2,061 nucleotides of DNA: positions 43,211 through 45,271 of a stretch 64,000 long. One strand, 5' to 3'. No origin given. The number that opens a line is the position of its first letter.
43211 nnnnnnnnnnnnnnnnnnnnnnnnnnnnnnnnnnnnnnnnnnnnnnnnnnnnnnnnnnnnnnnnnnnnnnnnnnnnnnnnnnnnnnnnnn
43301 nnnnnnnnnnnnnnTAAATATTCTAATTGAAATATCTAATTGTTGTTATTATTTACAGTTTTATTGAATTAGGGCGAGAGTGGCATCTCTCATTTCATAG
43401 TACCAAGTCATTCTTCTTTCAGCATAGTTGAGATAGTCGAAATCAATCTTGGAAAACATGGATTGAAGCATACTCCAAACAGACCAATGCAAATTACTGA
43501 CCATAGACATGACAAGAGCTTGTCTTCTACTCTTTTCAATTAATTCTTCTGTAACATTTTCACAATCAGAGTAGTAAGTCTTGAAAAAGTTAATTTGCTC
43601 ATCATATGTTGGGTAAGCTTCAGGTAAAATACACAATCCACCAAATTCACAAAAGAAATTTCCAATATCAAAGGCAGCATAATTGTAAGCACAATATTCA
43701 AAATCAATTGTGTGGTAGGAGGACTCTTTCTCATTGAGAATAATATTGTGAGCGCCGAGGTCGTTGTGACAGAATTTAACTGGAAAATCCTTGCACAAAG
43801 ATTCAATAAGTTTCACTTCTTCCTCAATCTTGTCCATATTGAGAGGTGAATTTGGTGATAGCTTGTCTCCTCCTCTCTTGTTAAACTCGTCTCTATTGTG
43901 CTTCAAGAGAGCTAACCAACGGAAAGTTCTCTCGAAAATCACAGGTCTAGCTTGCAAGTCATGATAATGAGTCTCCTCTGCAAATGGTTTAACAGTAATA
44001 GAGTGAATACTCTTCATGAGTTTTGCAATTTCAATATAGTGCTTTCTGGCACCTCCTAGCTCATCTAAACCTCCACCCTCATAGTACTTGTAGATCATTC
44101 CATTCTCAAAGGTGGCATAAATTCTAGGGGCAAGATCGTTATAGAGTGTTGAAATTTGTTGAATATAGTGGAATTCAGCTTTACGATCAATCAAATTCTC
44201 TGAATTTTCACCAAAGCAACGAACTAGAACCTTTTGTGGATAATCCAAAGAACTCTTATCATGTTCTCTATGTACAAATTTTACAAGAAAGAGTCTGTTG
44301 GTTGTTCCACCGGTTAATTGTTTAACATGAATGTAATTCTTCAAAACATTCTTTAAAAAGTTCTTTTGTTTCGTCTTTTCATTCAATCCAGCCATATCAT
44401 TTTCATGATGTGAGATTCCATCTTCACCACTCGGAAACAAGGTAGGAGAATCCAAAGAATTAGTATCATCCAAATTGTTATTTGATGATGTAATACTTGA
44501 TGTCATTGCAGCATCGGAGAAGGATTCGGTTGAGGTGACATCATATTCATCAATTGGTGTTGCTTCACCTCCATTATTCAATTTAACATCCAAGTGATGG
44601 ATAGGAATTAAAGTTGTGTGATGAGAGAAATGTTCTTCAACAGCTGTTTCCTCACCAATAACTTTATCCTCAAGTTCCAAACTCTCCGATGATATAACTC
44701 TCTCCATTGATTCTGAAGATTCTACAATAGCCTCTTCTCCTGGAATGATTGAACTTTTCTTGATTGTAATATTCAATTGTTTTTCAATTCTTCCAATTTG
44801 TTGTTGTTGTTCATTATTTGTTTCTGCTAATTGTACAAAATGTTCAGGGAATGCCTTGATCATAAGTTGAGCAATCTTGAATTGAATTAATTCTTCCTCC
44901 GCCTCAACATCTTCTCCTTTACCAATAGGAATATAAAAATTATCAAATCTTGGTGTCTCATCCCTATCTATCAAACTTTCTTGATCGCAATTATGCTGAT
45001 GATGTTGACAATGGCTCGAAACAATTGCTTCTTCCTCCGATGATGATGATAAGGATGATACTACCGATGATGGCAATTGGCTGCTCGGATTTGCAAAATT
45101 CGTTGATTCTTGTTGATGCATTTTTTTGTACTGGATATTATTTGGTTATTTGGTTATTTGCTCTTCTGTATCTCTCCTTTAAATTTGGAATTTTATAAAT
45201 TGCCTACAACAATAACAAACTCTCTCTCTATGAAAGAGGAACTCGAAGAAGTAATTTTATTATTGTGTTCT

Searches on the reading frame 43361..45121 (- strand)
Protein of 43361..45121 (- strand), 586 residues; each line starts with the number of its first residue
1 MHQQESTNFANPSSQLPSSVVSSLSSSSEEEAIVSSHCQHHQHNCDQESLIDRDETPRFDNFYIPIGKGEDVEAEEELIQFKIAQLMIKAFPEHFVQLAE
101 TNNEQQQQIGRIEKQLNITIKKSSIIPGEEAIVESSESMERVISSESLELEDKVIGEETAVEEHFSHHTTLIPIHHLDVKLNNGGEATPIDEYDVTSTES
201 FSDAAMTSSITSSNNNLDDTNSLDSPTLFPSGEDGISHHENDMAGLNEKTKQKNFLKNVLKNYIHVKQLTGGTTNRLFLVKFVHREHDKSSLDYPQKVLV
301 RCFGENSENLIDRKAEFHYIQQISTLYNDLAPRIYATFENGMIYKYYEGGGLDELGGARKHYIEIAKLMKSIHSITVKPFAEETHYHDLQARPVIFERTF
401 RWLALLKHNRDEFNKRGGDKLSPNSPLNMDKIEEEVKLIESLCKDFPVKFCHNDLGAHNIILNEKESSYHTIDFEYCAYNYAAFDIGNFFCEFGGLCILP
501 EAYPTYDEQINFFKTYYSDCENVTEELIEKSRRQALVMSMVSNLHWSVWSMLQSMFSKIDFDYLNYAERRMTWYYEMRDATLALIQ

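Call 61: search_protein_families(library=pfam, proteins=[window:43361-45121:-], max_evalue=0.00001)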
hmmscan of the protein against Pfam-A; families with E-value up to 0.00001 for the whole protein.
window:43361-45121:- (586 aa): 2 families
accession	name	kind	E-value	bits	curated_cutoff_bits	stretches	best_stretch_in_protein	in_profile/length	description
PF01633.27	Choline_kinase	-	3.3e-60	204.4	29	1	266-574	1-299/300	Choline/ethanolamine kinase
PF01636.29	APH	-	1.7e-06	28.5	23.2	1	332-489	56-209/239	Phosphotransferase enzyme family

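Call 76: find_encoding_contigs(protein=window:43361-45121:-, flank=2000, max_places=5)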
Protein window:43361-45121:- (586 aa): no gene with exactly this product is on record in the collection.
